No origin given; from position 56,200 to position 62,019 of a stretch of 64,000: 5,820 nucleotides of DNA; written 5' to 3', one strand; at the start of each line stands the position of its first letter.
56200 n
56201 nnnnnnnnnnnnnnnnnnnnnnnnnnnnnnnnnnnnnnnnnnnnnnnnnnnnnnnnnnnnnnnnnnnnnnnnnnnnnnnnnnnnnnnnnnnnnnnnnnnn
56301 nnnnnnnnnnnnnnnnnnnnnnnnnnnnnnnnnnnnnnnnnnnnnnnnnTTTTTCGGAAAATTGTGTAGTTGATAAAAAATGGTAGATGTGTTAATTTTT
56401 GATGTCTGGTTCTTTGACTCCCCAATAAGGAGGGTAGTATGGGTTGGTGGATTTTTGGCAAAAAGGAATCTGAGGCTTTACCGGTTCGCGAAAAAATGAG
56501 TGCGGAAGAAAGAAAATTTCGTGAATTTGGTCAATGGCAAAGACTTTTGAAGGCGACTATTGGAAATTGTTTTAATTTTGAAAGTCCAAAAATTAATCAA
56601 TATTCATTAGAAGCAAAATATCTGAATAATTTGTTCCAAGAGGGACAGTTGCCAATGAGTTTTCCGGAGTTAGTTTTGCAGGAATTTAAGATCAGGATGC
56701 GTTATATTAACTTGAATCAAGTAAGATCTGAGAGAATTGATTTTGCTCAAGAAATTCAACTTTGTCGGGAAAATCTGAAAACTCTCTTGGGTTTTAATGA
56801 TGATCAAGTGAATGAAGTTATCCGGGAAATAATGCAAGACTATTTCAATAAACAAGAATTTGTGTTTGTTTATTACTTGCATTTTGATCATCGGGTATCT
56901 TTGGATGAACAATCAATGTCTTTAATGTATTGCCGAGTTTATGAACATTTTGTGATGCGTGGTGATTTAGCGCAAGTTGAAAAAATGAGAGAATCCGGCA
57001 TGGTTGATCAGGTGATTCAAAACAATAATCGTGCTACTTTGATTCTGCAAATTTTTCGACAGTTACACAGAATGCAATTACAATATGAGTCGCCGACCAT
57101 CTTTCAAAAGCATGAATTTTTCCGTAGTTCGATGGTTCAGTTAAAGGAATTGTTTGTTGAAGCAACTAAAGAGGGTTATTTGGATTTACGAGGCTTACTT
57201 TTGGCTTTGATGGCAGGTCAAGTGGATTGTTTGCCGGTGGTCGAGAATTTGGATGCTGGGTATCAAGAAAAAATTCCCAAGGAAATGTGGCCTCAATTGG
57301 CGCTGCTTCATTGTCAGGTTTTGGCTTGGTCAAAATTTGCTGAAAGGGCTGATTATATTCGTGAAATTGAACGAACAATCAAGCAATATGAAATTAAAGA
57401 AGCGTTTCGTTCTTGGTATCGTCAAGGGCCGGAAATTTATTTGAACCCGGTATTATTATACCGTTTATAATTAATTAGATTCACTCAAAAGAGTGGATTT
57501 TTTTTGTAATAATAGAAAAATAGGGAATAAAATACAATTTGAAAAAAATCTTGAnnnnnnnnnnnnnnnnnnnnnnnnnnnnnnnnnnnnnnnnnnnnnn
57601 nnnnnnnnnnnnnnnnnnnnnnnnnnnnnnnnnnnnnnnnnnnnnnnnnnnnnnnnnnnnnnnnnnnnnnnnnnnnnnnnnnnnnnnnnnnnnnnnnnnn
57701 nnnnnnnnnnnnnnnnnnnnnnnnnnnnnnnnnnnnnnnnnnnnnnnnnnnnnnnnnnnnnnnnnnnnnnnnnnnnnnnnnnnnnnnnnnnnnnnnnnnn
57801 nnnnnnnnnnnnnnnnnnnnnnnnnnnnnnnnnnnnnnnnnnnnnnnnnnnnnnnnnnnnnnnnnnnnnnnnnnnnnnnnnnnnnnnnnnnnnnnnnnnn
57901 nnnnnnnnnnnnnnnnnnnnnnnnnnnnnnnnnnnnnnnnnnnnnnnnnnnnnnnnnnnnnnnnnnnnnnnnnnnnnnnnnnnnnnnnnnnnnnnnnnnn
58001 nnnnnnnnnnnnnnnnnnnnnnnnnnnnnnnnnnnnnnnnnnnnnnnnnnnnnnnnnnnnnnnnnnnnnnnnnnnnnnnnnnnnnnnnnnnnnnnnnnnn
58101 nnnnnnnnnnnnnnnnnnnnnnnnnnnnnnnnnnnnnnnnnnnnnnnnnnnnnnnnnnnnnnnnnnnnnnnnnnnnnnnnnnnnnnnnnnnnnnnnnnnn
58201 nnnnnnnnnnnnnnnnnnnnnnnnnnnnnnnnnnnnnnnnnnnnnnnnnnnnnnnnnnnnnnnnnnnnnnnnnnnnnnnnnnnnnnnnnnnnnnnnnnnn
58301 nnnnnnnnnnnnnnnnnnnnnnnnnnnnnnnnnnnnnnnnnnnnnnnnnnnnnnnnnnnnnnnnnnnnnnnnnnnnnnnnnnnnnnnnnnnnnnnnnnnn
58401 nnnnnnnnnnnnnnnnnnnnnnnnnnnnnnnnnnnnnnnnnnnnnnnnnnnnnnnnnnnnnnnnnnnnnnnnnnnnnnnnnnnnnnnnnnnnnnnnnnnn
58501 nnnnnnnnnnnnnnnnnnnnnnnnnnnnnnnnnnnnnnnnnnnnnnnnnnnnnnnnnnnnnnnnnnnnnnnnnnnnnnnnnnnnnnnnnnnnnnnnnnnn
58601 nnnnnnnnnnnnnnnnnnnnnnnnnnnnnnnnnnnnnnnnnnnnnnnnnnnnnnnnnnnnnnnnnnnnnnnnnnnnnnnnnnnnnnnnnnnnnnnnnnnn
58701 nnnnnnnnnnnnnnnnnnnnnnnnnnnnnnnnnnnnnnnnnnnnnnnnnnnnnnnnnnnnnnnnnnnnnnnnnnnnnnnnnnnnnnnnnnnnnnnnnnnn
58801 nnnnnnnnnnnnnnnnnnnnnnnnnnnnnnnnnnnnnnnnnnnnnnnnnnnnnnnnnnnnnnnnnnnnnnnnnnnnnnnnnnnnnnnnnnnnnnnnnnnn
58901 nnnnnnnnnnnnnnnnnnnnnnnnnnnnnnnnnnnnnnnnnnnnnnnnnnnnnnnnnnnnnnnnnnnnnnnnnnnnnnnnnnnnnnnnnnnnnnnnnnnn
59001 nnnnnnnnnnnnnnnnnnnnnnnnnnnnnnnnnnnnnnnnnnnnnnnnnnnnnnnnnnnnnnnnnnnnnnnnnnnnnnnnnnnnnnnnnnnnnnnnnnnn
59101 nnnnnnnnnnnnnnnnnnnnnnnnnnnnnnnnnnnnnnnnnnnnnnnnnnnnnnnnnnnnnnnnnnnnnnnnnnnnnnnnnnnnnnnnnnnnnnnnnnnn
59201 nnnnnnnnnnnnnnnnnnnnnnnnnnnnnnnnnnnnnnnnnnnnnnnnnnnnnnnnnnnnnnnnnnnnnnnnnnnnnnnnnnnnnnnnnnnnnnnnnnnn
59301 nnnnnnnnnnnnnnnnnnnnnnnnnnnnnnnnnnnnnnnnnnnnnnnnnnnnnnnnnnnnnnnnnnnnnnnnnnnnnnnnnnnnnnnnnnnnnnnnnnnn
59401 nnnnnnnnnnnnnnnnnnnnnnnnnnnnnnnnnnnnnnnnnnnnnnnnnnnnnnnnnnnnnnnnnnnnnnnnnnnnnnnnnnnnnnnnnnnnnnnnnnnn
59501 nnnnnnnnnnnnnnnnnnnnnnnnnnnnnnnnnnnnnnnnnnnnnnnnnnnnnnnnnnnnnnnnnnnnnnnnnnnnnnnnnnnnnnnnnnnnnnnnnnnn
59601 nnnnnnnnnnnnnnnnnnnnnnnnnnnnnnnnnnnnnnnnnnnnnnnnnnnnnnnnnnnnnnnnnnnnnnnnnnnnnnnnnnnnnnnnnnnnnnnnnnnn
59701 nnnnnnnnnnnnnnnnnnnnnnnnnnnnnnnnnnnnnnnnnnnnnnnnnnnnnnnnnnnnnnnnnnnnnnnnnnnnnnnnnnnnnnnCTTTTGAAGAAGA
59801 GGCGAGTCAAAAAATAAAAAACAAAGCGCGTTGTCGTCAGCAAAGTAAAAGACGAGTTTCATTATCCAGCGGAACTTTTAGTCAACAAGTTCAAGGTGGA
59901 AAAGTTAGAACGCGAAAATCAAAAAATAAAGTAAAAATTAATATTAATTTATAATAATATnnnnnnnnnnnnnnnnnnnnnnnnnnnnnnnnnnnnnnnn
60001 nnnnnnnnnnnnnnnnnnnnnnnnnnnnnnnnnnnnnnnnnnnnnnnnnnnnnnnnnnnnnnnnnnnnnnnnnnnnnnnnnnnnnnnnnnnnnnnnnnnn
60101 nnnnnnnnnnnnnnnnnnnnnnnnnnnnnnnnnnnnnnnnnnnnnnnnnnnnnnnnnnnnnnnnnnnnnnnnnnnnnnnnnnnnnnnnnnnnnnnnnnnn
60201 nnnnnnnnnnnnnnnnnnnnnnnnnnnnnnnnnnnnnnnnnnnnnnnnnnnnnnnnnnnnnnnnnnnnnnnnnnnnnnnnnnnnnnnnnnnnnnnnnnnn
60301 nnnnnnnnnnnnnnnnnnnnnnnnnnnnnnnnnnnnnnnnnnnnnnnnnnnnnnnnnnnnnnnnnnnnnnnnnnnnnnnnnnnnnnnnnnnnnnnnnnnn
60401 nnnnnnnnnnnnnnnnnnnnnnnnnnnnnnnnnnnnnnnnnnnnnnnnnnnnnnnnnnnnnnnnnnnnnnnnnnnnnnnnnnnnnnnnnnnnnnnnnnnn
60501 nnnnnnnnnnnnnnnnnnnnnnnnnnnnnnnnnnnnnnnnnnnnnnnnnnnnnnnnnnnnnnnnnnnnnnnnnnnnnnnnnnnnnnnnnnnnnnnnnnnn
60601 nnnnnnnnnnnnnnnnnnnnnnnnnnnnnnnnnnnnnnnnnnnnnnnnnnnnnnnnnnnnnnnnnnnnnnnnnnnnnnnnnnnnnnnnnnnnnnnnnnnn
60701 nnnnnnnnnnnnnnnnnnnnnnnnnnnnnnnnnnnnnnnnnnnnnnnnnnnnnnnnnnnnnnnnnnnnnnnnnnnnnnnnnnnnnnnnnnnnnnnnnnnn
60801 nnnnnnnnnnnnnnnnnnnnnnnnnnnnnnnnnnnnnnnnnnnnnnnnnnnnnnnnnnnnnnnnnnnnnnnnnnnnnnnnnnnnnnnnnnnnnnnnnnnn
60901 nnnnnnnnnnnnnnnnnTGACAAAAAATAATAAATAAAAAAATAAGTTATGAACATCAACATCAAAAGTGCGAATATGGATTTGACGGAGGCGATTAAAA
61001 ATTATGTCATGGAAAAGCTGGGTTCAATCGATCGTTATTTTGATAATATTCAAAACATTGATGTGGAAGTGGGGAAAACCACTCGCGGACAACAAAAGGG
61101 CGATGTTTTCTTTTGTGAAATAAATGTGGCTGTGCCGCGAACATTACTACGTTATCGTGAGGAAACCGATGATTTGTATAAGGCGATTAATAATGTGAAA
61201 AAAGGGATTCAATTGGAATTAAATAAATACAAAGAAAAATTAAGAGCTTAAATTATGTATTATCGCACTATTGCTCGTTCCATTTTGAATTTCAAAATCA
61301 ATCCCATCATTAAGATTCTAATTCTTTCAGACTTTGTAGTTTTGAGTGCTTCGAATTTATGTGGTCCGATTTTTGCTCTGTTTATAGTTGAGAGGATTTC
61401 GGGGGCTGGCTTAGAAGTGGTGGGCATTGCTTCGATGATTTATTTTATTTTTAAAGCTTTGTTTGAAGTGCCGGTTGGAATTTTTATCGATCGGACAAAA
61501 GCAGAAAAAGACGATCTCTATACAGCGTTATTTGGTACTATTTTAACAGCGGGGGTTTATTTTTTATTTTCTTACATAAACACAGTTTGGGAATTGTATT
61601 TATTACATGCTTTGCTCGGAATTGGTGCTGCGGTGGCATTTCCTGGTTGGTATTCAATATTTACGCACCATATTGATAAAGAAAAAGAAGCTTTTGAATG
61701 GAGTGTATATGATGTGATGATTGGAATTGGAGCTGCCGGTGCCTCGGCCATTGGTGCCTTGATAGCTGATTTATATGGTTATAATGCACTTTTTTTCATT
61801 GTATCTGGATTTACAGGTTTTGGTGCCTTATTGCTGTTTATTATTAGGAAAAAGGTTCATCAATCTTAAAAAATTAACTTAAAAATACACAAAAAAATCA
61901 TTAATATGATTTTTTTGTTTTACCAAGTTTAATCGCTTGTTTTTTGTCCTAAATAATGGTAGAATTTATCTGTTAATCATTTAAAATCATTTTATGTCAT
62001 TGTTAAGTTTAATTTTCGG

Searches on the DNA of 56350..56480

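Call 52: search_rna_families(source=window, start=56350, end=56480, threshold=evalue, max_evalue=10)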
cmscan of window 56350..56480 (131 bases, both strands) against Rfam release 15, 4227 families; matches with E-value up to 10: 1.
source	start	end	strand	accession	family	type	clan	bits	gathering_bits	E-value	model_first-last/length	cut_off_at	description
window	56351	56435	-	RF00618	U4atac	Gene; snRNA; splicing;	CL00007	15.8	53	0.7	1-132/132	no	U4atac minor spliceosomal RNA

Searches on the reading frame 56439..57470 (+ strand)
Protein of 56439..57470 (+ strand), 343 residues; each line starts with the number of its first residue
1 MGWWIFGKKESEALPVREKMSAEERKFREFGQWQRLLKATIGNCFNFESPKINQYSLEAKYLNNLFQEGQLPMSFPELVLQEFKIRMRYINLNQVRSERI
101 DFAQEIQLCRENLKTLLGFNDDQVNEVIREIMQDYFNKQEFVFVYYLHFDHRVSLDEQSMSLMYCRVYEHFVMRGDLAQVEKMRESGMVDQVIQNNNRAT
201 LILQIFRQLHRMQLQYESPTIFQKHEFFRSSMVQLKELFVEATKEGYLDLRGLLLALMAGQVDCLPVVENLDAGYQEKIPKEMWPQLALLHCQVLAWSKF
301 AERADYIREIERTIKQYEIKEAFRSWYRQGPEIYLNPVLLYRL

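Call 9: search_protein_families(library=pfam, proteins=[window:56439-57470:+], max_evalue=1)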
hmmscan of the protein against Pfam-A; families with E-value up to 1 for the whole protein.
window:56439-57470:+ (343 aa): 0 families

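Call 23: find_homologous_proteins(query=window:56439-57470:+)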
Query window:56439-57470:+ (343 aa): 4 proteins with E <= 0.001 among 1150 candidates.
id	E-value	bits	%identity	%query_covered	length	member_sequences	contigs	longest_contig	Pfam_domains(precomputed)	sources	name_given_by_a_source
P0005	2.9e-218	742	96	100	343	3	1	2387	-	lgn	-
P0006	1.6e-190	650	85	100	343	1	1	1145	-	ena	-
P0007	1.6e-166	572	75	100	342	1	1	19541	-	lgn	-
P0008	1.6e-135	470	64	100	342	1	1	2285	-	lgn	-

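Call 25: find_encoding_contigs(protein=P0007, flank=10000)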
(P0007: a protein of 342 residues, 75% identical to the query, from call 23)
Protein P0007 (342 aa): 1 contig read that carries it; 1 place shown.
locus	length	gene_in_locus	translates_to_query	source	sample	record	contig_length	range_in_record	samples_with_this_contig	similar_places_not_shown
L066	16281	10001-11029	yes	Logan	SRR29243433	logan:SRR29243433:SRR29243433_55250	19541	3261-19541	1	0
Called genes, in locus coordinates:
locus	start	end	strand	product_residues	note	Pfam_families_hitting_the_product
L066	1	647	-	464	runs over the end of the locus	PF00772:DnaB, PF03796:DnaB_C, PF13481:AAA_25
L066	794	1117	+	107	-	-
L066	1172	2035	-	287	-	PF00763:THF_DHG_CYH, PF02882:THF_DHG_CYH_C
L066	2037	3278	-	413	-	PF00464:SHMT, PF00155:Aminotran_1_2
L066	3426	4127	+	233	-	-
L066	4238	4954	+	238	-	-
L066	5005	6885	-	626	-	PF04773:FecR, PF00041:fn3 (faint), PF16656:Pur_ac_phosph_N (faint)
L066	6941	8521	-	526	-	PF04055:Radical_SAM, PF16199:Radical_SAM_C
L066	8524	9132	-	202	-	-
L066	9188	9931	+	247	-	PF13489:Methyltransf_23, PF02353:CMAS, PF07021:MetW (weak), PF13847:Methyltransf_31, PF08241:Methyltransf_11, PF08242:Methyltransf_12, PF13649:Methyltransf_25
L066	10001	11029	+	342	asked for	-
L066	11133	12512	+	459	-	PF01225:Mur_ligase, PF08245:Mur_ligase_M, PF02875:Mur_ligase_C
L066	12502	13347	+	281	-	PF02578:Cu-oxidase_4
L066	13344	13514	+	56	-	-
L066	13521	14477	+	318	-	PF01565:FAD_binding_4, PF02873:MurB_C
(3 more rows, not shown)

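Call 26: find_encoding_contigs(protein=P0008, flank=10000)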
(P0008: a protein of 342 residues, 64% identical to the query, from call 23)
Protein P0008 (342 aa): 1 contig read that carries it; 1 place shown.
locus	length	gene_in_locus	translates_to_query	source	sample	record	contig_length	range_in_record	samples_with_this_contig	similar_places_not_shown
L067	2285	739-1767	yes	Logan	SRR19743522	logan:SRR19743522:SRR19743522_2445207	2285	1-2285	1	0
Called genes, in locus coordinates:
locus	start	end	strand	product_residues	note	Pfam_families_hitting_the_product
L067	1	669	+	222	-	?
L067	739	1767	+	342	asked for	-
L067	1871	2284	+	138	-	?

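Call 27: find_encoding_contigs(protein=P0006, flank=10000)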
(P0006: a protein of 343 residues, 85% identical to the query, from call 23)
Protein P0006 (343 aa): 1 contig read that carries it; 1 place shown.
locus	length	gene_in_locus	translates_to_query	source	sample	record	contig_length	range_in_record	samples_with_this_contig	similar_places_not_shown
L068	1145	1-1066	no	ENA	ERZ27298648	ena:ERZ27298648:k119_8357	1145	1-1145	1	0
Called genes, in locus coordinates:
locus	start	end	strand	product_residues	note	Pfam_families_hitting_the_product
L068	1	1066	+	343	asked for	?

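Call 45: predict_structure(alignment_id=A3)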
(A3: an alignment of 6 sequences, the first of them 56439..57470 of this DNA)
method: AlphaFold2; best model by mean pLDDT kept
length: 343 residues; sequences in the alignment: 6
mean_pLDDT: 72.1   pTM: 0.49
mean pLDDT of the five models: 72.1, 71.7, 69.3, 68.9, 68.3
residues with pLDDT >= 90: 47; 70-90: 161; 50-70: 100; < 50: 35
segments of 3 or more residues with pLDDT < 50: 1-20, 29-31, 300-302
pLDDT, mean of each block of 10 residues (from residue 1): 28 34 48 68 74 68 87 89 88 63 77 91 93 89 87 85 73 63 64 54 68 65 74 71 58 69 76 78 89 73 71 92 83 63 70
secondary structure, 60 per line:
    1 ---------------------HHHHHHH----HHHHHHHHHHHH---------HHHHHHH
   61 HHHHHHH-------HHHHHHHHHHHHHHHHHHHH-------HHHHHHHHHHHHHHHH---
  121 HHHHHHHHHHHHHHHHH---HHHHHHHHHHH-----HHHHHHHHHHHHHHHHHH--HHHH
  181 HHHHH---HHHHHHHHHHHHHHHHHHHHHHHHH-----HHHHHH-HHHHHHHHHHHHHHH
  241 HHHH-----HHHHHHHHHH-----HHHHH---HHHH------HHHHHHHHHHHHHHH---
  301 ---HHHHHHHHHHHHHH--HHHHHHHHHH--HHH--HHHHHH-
elements in order: H22-28 H33-44 H54-67 H75-94 H102-117 H121-137 H141-151 H157-174 H177-185 H189-213 H219-224 H226-244 H250-259 H265-269 H273-276 H283-297 H304-317 H320-329 H337-342

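Call 73: search_protein_families(library=padloc, proteins=[window:56439-57470:+], max_evalue=1)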
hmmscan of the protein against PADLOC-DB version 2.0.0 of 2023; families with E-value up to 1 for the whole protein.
window:56439-57470:+ (343 aa): 0 families

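Call 74: search_protein_families(library=phrogs, proteins=[window:56439-57470:+], max_evalue=1)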
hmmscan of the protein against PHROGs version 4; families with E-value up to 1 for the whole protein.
window:56439-57470:+ (343 aa): 2 families
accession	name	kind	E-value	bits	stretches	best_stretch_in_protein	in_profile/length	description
phrog_9241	-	unknown function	0.0067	17.5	0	216-279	55-116/126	-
phrog_24164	-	unknown function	0.05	15.1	1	113-191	78-151/175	-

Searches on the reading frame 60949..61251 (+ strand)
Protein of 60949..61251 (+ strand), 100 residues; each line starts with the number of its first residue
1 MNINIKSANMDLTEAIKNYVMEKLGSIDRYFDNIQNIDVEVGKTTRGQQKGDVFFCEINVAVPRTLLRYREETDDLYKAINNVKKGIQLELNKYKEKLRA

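Call 103: find_encoding_contigs(protein=window:60949-61251:+, flank=10000, max_places=4)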
Protein window:60949-61251:+ (100 aa): no gene with exactly this product is on record in the collection.

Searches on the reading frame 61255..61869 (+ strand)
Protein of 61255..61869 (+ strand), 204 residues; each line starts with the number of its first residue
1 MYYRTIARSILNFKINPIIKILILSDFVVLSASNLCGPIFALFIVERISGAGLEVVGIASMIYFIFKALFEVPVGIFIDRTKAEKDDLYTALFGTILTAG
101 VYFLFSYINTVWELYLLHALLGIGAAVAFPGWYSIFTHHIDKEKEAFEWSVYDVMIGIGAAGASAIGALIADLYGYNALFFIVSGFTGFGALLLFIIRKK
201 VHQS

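Call 73: search_protein_families(library=padloc, proteins=[window:61255-61869:+], max_evalue=1)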
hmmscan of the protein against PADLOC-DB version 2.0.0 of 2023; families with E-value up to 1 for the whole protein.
window:61255-61869:+ (204 aa): 0 families

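Call 74: search_protein_families(library=phrogs, proteins=[window:61255-61869:+], max_evalue=1)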
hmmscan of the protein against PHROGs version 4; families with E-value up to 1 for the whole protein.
window:61255-61869:+ (204 aa): 1 family
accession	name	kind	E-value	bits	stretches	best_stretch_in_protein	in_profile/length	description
phrog_2034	-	unknown function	2.8e-16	60.1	1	41-198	35-190/406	-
